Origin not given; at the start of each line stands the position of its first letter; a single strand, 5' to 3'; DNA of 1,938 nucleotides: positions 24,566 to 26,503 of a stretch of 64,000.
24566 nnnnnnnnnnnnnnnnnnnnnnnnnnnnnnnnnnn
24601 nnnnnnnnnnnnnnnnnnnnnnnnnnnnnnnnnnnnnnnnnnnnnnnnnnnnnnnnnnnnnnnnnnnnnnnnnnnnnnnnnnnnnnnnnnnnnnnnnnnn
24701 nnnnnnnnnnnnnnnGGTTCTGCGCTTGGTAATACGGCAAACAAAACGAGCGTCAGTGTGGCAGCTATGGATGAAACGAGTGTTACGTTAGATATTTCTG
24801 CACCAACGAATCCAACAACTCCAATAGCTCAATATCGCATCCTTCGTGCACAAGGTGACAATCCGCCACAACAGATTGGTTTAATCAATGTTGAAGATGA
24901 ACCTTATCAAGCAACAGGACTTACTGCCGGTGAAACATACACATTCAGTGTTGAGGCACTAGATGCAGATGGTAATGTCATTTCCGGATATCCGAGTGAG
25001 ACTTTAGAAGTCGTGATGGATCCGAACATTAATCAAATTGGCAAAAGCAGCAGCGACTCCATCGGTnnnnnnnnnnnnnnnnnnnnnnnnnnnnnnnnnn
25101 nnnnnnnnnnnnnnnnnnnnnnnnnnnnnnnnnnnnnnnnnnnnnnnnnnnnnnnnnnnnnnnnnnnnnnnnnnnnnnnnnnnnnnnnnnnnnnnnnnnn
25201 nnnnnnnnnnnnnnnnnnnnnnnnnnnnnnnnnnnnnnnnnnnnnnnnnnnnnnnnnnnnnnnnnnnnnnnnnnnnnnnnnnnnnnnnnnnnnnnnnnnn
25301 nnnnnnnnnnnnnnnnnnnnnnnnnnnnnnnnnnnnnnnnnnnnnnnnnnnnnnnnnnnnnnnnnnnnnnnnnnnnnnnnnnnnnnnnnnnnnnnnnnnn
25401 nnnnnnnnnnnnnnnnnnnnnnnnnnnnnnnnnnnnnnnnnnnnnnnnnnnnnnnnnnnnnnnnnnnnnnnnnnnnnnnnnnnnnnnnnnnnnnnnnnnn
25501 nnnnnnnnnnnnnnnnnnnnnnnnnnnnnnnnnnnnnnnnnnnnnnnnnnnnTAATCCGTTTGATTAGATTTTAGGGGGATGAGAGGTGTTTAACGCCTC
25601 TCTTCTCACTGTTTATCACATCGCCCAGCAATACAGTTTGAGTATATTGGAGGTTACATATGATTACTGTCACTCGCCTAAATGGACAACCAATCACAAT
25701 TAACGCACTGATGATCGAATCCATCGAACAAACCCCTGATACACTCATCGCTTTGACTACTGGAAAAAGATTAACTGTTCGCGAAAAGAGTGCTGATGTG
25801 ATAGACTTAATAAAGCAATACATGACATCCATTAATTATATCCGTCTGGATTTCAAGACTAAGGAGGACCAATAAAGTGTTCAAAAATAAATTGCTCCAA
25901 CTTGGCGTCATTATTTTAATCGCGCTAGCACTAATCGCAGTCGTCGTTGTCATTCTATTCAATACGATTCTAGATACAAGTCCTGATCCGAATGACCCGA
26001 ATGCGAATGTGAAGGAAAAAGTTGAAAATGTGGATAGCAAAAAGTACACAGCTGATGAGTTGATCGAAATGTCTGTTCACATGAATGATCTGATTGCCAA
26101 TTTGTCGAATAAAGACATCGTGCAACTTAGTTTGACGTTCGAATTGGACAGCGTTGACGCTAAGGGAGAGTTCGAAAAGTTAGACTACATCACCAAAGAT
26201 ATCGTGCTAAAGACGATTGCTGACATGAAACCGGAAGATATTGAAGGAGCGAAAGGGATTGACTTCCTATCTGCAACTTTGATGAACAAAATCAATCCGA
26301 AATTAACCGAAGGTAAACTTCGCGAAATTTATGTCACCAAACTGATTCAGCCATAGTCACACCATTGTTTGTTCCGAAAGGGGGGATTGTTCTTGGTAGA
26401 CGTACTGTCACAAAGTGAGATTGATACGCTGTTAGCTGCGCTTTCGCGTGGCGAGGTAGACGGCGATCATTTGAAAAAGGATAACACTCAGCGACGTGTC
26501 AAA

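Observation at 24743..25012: Hook protein FlgE carries an fn3-like domain inserted in its variable region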

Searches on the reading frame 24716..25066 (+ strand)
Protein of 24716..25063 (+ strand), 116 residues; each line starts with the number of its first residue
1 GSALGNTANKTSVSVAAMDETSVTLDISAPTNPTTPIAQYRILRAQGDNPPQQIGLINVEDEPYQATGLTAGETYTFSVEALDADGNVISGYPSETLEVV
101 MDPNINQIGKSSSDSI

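Call 3: search_protein_families(library=pfam, proteins=[window:24743-25012:+], max_evalue=1)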
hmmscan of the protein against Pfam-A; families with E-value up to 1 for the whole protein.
window:24743-25012:+ (90 aa): 6 families
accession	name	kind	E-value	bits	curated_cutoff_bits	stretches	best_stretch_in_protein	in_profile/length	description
PF00041.27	fn3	-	1.6e-07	31.9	25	1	4-80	6-76/84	Fibronectin type III domain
PF16656.11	Pur_ac_phosph_N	-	0.0069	17.4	30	1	4-72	6-80/93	Purple acid Phosphatase, N-terminal domain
PF25059.1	FN3_DSCAM-DSCAML_C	-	0.013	16.2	39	1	10-89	2-81/89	DSCAM/DSCAML C-terminal Fn3-like domain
PF22352.2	K319L-like_PKD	-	0.15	12.5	27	1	11-78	11-74/84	K319L-like, PKD domain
PF04234.18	CopC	-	0.19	13.2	23.3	1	9-82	17-86/92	CopC domain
PF25788.1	Ig_Rha78A_N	-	0.23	12.1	27.4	1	31-81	38-92/105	Rha78A-like, N-terminal immunoglobulin domain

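Call 4: search_protein_families(library=ncbifam, proteins=[window:24743-25012:+], max_evalue=1)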
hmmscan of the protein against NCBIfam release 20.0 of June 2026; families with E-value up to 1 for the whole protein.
window:24743-25012:+ (90 aa): 2 families
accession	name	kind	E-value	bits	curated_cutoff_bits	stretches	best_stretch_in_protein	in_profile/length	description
NF041611.1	exoglucan_CbhB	equivalog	7.5e-05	20.9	1950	1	5-81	808-877/997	exoglucanase CbhB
NF045522.1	MXAN_2561_fam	equivalog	0.056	12.9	150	1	6-79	177-247/304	MXAN_2561 family MXYO-CTERM-anchored protein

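Call 8: find_homologous_proteins(query=window:24731-25060:+, max_evalue=0.001)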
Query seq(110 aa): 8 candidates shared short words with the query, none scored E <= 0.001.
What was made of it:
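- Tried and rejected: The word-indexed homology search with the insert alone returned nothing, not even the parent protein (call 8).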

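Call 16: search_protein_representatives(protein=window:24716-25063:+)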
Query: 116 residues. Proteins with E-value up to 0.001 (for the whole library): 2323; up to 1e-10: 371; up to 1e-30: 22. The best 150 are listed.
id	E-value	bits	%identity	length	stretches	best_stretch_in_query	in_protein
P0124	8.6e-102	350.9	29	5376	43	11-105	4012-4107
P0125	1.7e-86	301.8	40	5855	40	8-89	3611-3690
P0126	1.5e-83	292.3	37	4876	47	58-101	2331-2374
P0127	4.9e-70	248.9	29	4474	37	13-98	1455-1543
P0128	1.5e-66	237.6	30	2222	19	14-107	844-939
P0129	3.1e-58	210.9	38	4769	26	14-97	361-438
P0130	1.3e-57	208.9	30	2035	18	16-99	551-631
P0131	4.3e-56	204.1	39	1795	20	36-101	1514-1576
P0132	3.1e-50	185.2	29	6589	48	16-99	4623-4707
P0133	7.4e-50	184.0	35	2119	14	39-109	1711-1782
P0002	7.1e-49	180.9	78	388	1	1-116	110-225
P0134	1.6e-48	179.7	30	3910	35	21-90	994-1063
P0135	1.4e-41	157.4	30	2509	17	18-88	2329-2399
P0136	2.6e-39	150.1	32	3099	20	61-103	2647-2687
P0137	2.9e-39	150.0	35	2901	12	57-108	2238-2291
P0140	1.2e-33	132.0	38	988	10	7-93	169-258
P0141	1.3e-32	128.6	42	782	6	12-97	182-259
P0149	3.8e-28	114.2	46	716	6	56-95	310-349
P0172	1.7e-22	96.1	46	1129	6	12-88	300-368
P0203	1.3e-18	83.6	32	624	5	12-90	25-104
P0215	3.9e-18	82.1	43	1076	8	8-97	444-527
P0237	4.0e-17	78.8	41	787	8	17-89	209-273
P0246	2.0e-16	76.6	41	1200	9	10-91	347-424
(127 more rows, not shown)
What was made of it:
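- Checked: An exhaustive HMMER search with the insert alone finds 2,323 proteins at E<=1e-3 and 371 at E<=1e-10, mostly tandem-fn3 giants (call 16).
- Tried and rejected: The exhaustive HMMER search replaced it (call 16).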

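Call 17: search_protein_families(library=pfam, proteins=[P0141, P0172, P0215, P0246, P0140, P0149, P0203, P0237], max_evalue=0.0001)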
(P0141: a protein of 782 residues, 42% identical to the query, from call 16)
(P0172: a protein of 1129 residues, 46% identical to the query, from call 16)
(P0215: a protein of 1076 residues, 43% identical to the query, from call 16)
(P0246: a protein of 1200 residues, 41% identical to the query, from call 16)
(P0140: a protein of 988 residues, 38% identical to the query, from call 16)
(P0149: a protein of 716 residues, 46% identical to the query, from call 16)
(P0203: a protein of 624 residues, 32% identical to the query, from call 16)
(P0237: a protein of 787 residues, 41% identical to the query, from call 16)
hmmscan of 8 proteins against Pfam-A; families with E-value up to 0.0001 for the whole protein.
P0141 (782 aa): 16 families
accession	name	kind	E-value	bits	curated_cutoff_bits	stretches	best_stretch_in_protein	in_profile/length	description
PF00041.27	fn3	-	5.2e-73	241.7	25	6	182-256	5-81/84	Fibronectin type III domain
PF16893.11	fn3_2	-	3.2e-30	104.6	27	0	178-251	3-81/89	Fibronectin type III domain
PF18370.7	RGI_lyase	-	6.9e-20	71.6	27.8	0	668-720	15-70/86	Rhamnogalacturonan I lyases beta-sheet domain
PF16656.11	Pur_ac_phosph_N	-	2.3e-17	63.8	30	0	666-731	32-87/93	Purple acid Phosphatase, N-terminal domain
PF25523.1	Ig_RIMBP2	-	1.2e-15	57.8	27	0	187-226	14-60/105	RIMBP2-like, immunoglobulin-like domain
PF17957.7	Big_7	-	3.5e-15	56.8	24.1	0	284-336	15-70/70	Bacterial Ig domain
PF07495.19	Y_Y_Y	-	4.4e-15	55.8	26.6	0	690-739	15-63/65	Y_Y_Y domain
PF25059.1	FN3_DSCAM-DSCAML_C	-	5.9e-15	55.8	39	0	223-261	44-82/89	DSCAM/DSCAML C-terminal Fn3-like domain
PF13205.12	Big_5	-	1.1e-13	52.3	23.6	1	65-165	15-105/105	Bacterial Ig-like domain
PF25788.1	Ig_Rha78A_N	-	2.2e-13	50.8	27.4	0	222-261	62-101/105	Rha78A-like, N-terminal immunoglobulin domain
PF07691.17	PA14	-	9.4e-13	48.6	24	0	684-739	68-132/147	PA14 domain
PF25814.1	fn3_SORL1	-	1.3e-11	44.8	27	0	178-242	3-70/90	SORL1-like, fn3 domain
PF21470.2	BppU-like_C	-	5.3e-10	39.6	27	0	687-717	27-57/59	Minor structural protein 5-like, C-terminal domain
PF16655.11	PhoD_N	-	1.6e-09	38.6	30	0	191-246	26-81/90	PhoD-like phosphatase, N-terminal domain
PF13750.12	Big_3_3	-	4.3e-08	33.4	27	0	231-253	118-140/157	Bacterial Ig-like domain (group 3)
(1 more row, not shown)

P0172 (1129 aa): 9 families
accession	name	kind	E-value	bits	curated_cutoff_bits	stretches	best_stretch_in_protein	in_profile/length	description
PF00041.27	fn3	-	6.3e-51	171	25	5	296-368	1-75/84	Fibronectin type III domain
PF16893.11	fn3_2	-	8.1e-22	77.6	27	0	685-753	10-83/89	Fibronectin type III domain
PF17957.7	Big_7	-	1e-18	68.2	24.1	0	686-729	11-55/70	Bacterial Ig domain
PF25523.1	Ig_RIMBP2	-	1.3e-17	64.1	27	0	294-347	2-63/105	RIMBP2-like, immunoglobulin-like domain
PF18370.7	RGI_lyase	-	2.6e-16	60.2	27.8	0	97-136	11-53/86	Rhamnogalacturonan I lyases beta-sheet domain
PF25059.1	FN3_DSCAM-DSCAML_C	-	9.7e-09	35.9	39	0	721-756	42-77/89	DSCAM/DSCAML C-terminal Fn3-like domain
PF12245.14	Big_3_2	-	1.9e-08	35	23.3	0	448-465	95-112/122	Bacterial Ig-like domain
PF21470.2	BppU-like_C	-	7.8e-08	32.7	27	0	708-738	27-57/59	Minor structural protein 5-like, C-terminal domain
PF08669.17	GCV_T_C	-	2.9e-06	27.5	25.9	0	319-346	11-38/80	Glycine cleavage T-protein C-terminal barrel domain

P0215 (1076 aa): 11 families
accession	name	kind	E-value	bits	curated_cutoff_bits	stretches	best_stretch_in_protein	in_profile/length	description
PF00041.27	fn3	-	9.6e-51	170.4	25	2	893-967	2-74/84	Fibronectin type III domain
PF25059.1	FN3_DSCAM-DSCAML_C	-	1.8e-14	54.3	39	0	489-528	42-81/89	DSCAM/DSCAML C-terminal Fn3-like domain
PF16656.11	Pur_ac_phosph_N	-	3.4e-14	53.6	30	0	906-959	12-78/93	Purple acid Phosphatase, N-terminal domain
PF10179.15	NDNF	-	2e-12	47.7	27.3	0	673-705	87-119/127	Neuron-derived neurotrophic factor, first Fn(III) domain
PF13750.12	Big_3_3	-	4.3e-12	46.4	27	0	949-983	118-152/157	Bacterial Ig-like domain (group 3)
PF21910.2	GH85_C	-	1.9e-11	44.6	27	0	452-521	12-86/95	GH85 endohexosaminidases, C-terminal domain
PF18370.7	RGI_lyase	-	2.3e-10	41.1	27.8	0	556-601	29-75/86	Rhamnogalacturonan I lyases beta-sheet domain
PF16323.11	DUF4959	-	8.7e-09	36.1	32.9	0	438-522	14-100/106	Domain of unknown function (DUF4959)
PF25788.1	Ig_Rha78A_N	-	9.1e-07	29.5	27.4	0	470-526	36-98/105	Rha78A-like, N-terminal immunoglobulin domain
PF16389.11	DUF4998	-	3.9e-06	27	29.1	0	674-709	73-107/199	Domain of unknown function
PF22352.2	K319L-like_PKD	-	9.2e-05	22.8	27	0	452-521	13-78/84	K319L-like, PKD domain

P0246 (1200 aa): 17 families
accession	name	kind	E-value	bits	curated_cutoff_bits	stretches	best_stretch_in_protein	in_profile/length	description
PF00041.27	fn3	-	1.3e-71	237.3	25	8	346-421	2-75/84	Fibronectin type III domain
PF25059.1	FN3_DSCAM-DSCAML_C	-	9.1e-22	77.7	39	0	209-239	46-76/89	DSCAM/DSCAML C-terminal Fn3-like domain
PF19077.6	Big_13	-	4.9e-14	53.1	27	0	301-341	64-102/102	Bacterial Ig-like domain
PF07495.19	Y_Y_Y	-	4.6e-13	49.3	26.6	0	378-424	10-56/65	Y_Y_Y domain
PF16893.11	fn3_2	-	8.6e-12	45.5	27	0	813-890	3-83/89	Fibronectin type III domain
PF23608.1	Ig_ILCR1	-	3.1e-11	43.8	27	0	354-420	13-90/114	ILCR1 Ig-like domain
PF13750.12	Big_3_3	-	6.7e-11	42.5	27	0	399-424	115-140/157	Bacterial Ig-like domain (group 3)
PF24421.1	Ig_J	-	1.8e-10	41.3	29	0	581-617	64-99/104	Tip attachment protein J, Ig-like domain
PF25788.1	Ig_Rha78A_N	-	2.4e-10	41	27.4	0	213-245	69-101/105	Rha78A-like, N-terminal immunoglobulin domain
PF16656.11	Pur_ac_phosph_N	-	1.3e-09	38.9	30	0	1002-1057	13-81/93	Purple acid Phosphatase, N-terminal domain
PF21605.3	CRLF2-like_D2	-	1.1e-07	32.3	27.3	0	1016-1065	30-78/94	Cytokine receptor-like factor 2-like, D2 domain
PF24489.1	Ig_J_second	-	1.1e-07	32.3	27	0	166-233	18-83/105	Tip attachment protein J second Ig-like domain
PF17425.8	Arylsulfotran_N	-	2.3e-07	31.2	24.2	0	122-147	57-82/88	Arylsulfotransferase Ig-like domain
PF12245.14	Big_3_2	-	4.2e-06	27.4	23.3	0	406-424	95-113/122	Bacterial Ig-like domain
PF18981.6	InlK_D3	-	2.9e-05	24.5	25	0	129-147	51-69/75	Internalin K domain (D3/D4)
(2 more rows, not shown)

P0140 (988 aa): 9 families
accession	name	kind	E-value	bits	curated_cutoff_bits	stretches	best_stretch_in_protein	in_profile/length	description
PF00041.27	fn3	-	1.6e-82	272.2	25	9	558-646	2-81/84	Fibronectin type III domain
PF09294.16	Interfer-bind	-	1e-21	77.6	21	0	218-257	56-96/104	Interferon-alpha/beta receptor, fibronectin type III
PF16656.11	Pur_ac_phosph_N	-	3.1e-19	69.8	30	0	561-641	5-87/93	Purple acid Phosphatase, N-terminal domain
PF25059.1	FN3_DSCAM-DSCAML_C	-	1.5e-17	64.1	39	0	894-939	38-84/89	DSCAM/DSCAML C-terminal Fn3-like domain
PF25788.1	Ig_Rha78A_N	-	1.9e-15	57.4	27.4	0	781-834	38-94/105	Rha78A-like, N-terminal immunoglobulin domain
PF02014.22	Reeler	-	3.2e-12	47.6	21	0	658-693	89-125/131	Reeler domain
PF13670.12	PepSY_2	-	8e-12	45.4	24.3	0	806-830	42-66/83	Peptidase propeptide and YPEB domain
PF16794.11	fn3_4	-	3.1e-09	37.1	27.1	0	656-693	6-43/103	Fibronectin-III type domain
PF10179.15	NDNF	-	4.6e-07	30.4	27.3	0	609-638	84-113/127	Neuron-derived neurotrophic factor, first Fn(III) domain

P0149 (716 aa): 11 families
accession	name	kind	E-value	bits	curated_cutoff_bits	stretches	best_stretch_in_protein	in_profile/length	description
PF00041.27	fn3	-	3.5e-36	123.7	25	4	274-343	7-76/84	Fibronectin type III domain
PF25814.1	fn3_SORL1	-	9.5e-25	86.9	27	0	179-247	3-72/90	SORL1-like, fn3 domain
PF21910.2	GH85_C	-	3.2e-15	56.8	27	0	465-506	19-60/95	GH85 endohexosaminidases, C-terminal domain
PF25059.1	FN3_DSCAM-DSCAML_C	-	5.6e-15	55.9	39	0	208-254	24-72/89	DSCAM/DSCAML C-terminal Fn3-like domain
PF07495.19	Y_Y_Y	-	3.9e-13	49.5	26.6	0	304-342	18-53/65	Y_Y_Y domain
PF16656.11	Pur_ac_phosph_N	-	9.3e-10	39.4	30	0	345-431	10-83/93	Purple acid Phosphatase, N-terminal domain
PF09294.16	Interfer-bind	-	5.7e-09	36.6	21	0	470-517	36-84/104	Interferon-alpha/beta receptor, fibronectin type III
PF16893.11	fn3_2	-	1.5e-08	35.1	27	0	298-344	36-82/89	Fibronectin type III domain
PF25788.1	Ig_Rha78A_N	-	1e-06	29.4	27.4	0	490-524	56-91/105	Rha78A-like, N-terminal immunoglobulin domain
PF04775.20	Bile_Hydr_Trans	-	2.6e-06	27.8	27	0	410-438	5-33/126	Acyl-CoA thioester hydrolase/BAAT N-terminal region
PF10179.15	NDNF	-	8.3e-05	23.1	27.3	0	315-343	88-116/127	Neuron-derived neurotrophic factor, first Fn(III) domain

P0203 (624 aa): 6 families
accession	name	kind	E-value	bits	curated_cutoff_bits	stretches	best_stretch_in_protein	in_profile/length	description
PF00041.27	fn3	-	2.3e-45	153.1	25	5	22-109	2-81/84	Fibronectin type III domain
PF25788.1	Ig_Rha78A_N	-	8.5e-22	77.8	27.4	0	225-307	15-101/105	Rha78A-like, N-terminal immunoglobulin domain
PF16656.11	Pur_ac_phosph_N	-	2.9e-10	41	30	0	25-113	5-93/93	Purple acid Phosphatase, N-terminal domain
PF25059.1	FN3_DSCAM-DSCAML_C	-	4.5e-07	30.6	39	0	63-114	33-83/89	DSCAM/DSCAML C-terminal Fn3-like domain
PF16655.11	PhoD_N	-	6.6e-07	30.2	30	0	55-98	33-81/90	PhoD-like phosphatase, N-terminal domain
PF06486.16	DUF1093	-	1.2e-05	26.3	26.3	0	162-198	9-44/81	Protein of unknown function (DUF1093)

P0237 (787 aa): 18 families
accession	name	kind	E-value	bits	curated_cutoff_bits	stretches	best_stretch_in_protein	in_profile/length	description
PF00041.27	fn3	-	9.4e-74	244.1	25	7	568-644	1-79/84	Fibronectin type III domain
PF17957.7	Big_7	-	2.6e-25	89.3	24.1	0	396-435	17-55/70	Bacterial Ig domain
PF16893.11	fn3_2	-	9.4e-20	71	27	0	566-640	2-80/89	Fibronectin type III domain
PF25059.1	FN3_DSCAM-DSCAML_C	-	2.5e-19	69.9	39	0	611-648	42-79/89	DSCAM/DSCAML C-terminal Fn3-like domain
PF23608.1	Ig_ILCR1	-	1.4e-14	54.5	27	0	606-639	58-89/114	ILCR1 Ig-like domain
PF21470.2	BppU-like_C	-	3.1e-13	50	27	0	506-536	27-57/59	Minor structural protein 5-like, C-terminal domain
PF12245.14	Big_3_2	-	3.8e-13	50.1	23.3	0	625-643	95-113/122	Bacterial Ig-like domain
PF25523.1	Ig_RIMBP2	-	1.2e-12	48.2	27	0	199-246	2-58/105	RIMBP2-like, immunoglobulin-like domain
PF18370.7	RGI_lyase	-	6.8e-11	42.8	27.8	0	579-633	15-72/86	Rhamnogalacturonan I lyases beta-sheet domain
PF13750.12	Big_3_3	-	1.5e-10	41.4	27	0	581-644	82-141/157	Bacterial Ig-like domain (group 3)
PF09773.14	Meckelin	-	1.6e-10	40.2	25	0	245-328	145-228/825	Meckelin (Transmembrane protein 67)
PF20821.2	C1_PlyCB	-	1.6e-08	34.8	30.5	0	406-426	14-34/65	Streptococcus virus C1, PlyCB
PF07495.19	Y_Y_Y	-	1.3e-07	31.8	26.6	0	514-549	20-54/65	Y_Y_Y domain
PF22820.2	TcaA_3rd_4th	-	5.4e-06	26.7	27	0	138-154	12-28/73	TcaA protein 3rd/4th domain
PF19077.6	Big_13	-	3e-05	24.9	27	0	607-646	55-96/102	Bacterial Ig-like domain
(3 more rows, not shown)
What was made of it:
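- Closest known: Fibronectin type III domains of bacterial multi-repeat proteins. Same: The best per-domain identities to repeats in giant fn3-array proteins are 40-47% (calls 16, 17).
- Checked: Eight of the closest per-domain matches all proved to be fn3 arrays (call 17).
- The insert alone gives 2,323 HMMER hits (call 16), and the closest sampled ones are fn3 arrays (call 17). The nearest sequence relatives are repeats in giant proteins made of fn3 and other Ig-like domains (calls 16, 17); that these are cell-surface proteins is my inference from their architecture.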

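Call 43: predict_structure(alignment_id=A4)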
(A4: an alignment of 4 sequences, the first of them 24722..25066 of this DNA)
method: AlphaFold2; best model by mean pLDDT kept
length: 115 residues; sequences in the alignment: 4
mean_pLDDT: 85.2   pTM: 0.75
mean pLDDT of the five models: 85.2, 85.0, 80.0, 77.8, 76.2
residues with pLDDT >= 90: 71; 70-90: 24; 50-70: 9; < 50: 11
segments of 3 or more residues with pLDDT < 50: 1-3, 107-111
pLDDT, mean of each block of 10 residues (from residue 1): 66 91 92 93 93 95 93 95 93 90 54 48
secondary structure, 60 per line:
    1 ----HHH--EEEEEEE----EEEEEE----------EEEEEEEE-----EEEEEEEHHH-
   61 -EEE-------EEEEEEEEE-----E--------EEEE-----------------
elements in order: E10-16 E21-26 E37-44 E50-56 E62-64 E72-80 E95-98
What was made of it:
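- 24749..25015 (+): fn3 body, aa 121-209, with seven strands A, B, C, C', E, F, G. The insert-only model has pLDDT 85 (call 43).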

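Call 49: fold_search(model_id=the predicted structure, library=pdb)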
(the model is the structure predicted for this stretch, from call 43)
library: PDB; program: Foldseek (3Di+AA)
matches with E <= 10: 1933; with E <= 0.001: 181
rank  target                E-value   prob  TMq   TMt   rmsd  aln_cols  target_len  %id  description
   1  9cqi_B                2.4e-05  1.00  0.56  0.60   4.6        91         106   24  CRYSTAL STRUCTURE OF GAGA-DOG HSP47(36-418) IN COMPLEX WITH ADNECTIN-44 (released 2024-10-30)
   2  5v7p_D                2.7e-05  1.00  0.57  0.67   3.9        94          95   20  Atomic structure of the eukaryotic intramembrane Ras methyltransferase ICMT (isoprenylcysteine carboxyl methyltransfer (released 2018-01-17)
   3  5n7e_A                3.8e-05  1.00  0.54  0.65   3.7        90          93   21  Crystal structure of the Dbl-homology domain of Bcr-Abl in complex with monobody Mb(Bcr-DH_4). (released 2017-12-27)
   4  9cqj_D                4.5e-05  1.00  0.63  0.74   3.1       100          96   23  CRYSTAL STRUCTURE OF GAGA-DOG HSP47(36-418) IN COMPLEX WITH ADNECTIN-53 (released 2024-10-30)
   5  8oq9_A                5.6e-05  1.00  0.52  0.57   5.2       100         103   24  Crystal structure of the titin domain Fn3-56 (released 2023-08-23)
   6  3uyo_D                6.3e-05  1.00  0.62  0.75   2.3        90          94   22  Crystal structure of monobody SH13/ABL1 SH2 domain complex (released 2011-12-28)
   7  5fm5_M                7.0e-05  1.00  0.64  0.61   7.4       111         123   23  Crystal structure of the myomesin:obscurin-like-1 complex (released 2016-11-23)
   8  5oc7_C                7.4e-05  1.00  0.63  0.77   3.2        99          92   22  Crystal structure of the pleckstrin-homology domain of Bcr-Abl in complex with monobody Mb(Bcr-PH_4). (released 2017-12-27)
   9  6tpv_A                7.9e-05  1.00  0.61  0.38   2.5        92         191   27  Crystal structures of FNIII domain one and two of the human leucocyte common antigen-related protein, LAR (released 2020-05-13)
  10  5ecj_E                8.3e-05  1.00  0.55  0.66   3.7        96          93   21  Crystal structure of monobody Mb(S4) bound to Prdm14 in complex with Mtgr1 (released 2015-12-02)
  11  5mtj_B                8.8e-05  1.00  0.53  0.62   3.9        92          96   22  Yes1-SH2 in complex with monobody Mb(Yes_1) (released 2017-04-05)
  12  1x4x_MODEL_1_A        9.8e-05  1.00  0.64  0.68   5.3       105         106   24  Solution structure of the 6th fibronectin type III domain from human fibronectin type III domain containing pr (released 2005-11-15)
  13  2obg                  1.0e-04  1.00  0.62  0.17   2.6        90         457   22  Crystal Structure of Monobody MBP-74/Maltose Binding Protein Fusion Complex (released 2007-03-27)
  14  5e95_B                1.0e-04  1.00  0.61  0.75   3.1        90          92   23  Crystal Structure of Mb(NS1)/H-Ras Complex (released 2016-11-02)
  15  4u3h                  1.0e-04  1.00  0.54  0.62   3.1        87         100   25  Crystal structure of FN3con (released 2015-02-11)
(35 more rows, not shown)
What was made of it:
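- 24749..25015 (+): Its 50 best Foldseek PDB matches are all fn3 (call 49).
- On Fibronectin type III domain (Pfam PF00041): The 50 best Foldseek PDB matches are fn3 domains, with target TM-scores up to 0.78 and rmsd 2.2-3 A (call 49).
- The 50 best PDB matches are all fn3, at 2.2-3 A over about 90 residues (call 49).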

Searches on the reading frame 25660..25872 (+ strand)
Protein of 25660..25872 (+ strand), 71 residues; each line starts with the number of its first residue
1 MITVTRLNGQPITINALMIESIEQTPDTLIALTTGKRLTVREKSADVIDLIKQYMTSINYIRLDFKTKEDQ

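Call 3: search_protein_families(library=pfam, proteins=[window:25660-25872:+], max_evalue=1)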
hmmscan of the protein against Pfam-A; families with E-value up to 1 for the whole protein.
window:25660-25872:+ (71 aa): 4 families
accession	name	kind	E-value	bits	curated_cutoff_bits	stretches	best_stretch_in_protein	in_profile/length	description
PF06289.16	FlbD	-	4.4e-23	81.1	24.7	1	1-58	1-58/59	Flagellar and Swarming motility proteins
PF16887.10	DUF5081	-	0.025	14.1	27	1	42-63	62-83/231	Domain of unknown function (DUF5081)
PF05853.18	BKACE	-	0.034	13.9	24.8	1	17-67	64-116/274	beta-keto acid cleavage enzyme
PF20090.4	DUF6482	-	0.16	12.3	23.5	1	2-49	3-49/101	Family of unknown function (DUF6482)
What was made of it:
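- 25660..25875 (+): flbD. Pfam FlbD, E 4.4e-23 (call 3).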

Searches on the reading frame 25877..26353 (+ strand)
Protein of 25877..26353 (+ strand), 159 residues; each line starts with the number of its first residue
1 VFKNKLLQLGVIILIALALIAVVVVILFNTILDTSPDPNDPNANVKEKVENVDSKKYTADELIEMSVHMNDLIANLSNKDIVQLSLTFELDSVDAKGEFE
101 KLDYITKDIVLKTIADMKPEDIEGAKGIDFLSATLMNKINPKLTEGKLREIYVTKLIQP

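Call 3: search_protein_families(library=pfam, proteins=[window:25877-26353:+], max_evalue=1)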
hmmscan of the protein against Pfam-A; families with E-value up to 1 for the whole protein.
window:25877-26353:+ (159 aa): 5 families
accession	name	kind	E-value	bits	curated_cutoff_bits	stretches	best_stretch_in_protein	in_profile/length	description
PF03748.19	FliL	-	7.3e-10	39.7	24.6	1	68-157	3-101/103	Flagellar basal body-associated protein FliL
PF12911.12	OppC_N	-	0.014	15.7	23.9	1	2-27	11-36/53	N-terminal TM domain of oligopeptide transport permease C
PF20553.4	Methyltransf_35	-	0.014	15.2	27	1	64-151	117-203/309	Putative O-methyltransferase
PF07790.16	Pilin_N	-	0.043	15.1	25.2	1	10-55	8-52/78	Archaeal Type IV pilin, N-terminal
PF08621.15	RPAP1_N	-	0.17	12.2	25.3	0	112-145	9-36/46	RPAP1-like, N-terminal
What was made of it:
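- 25877..26356 (+): fliL. Pfam FliL, E 7.3e-10 (call 3).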
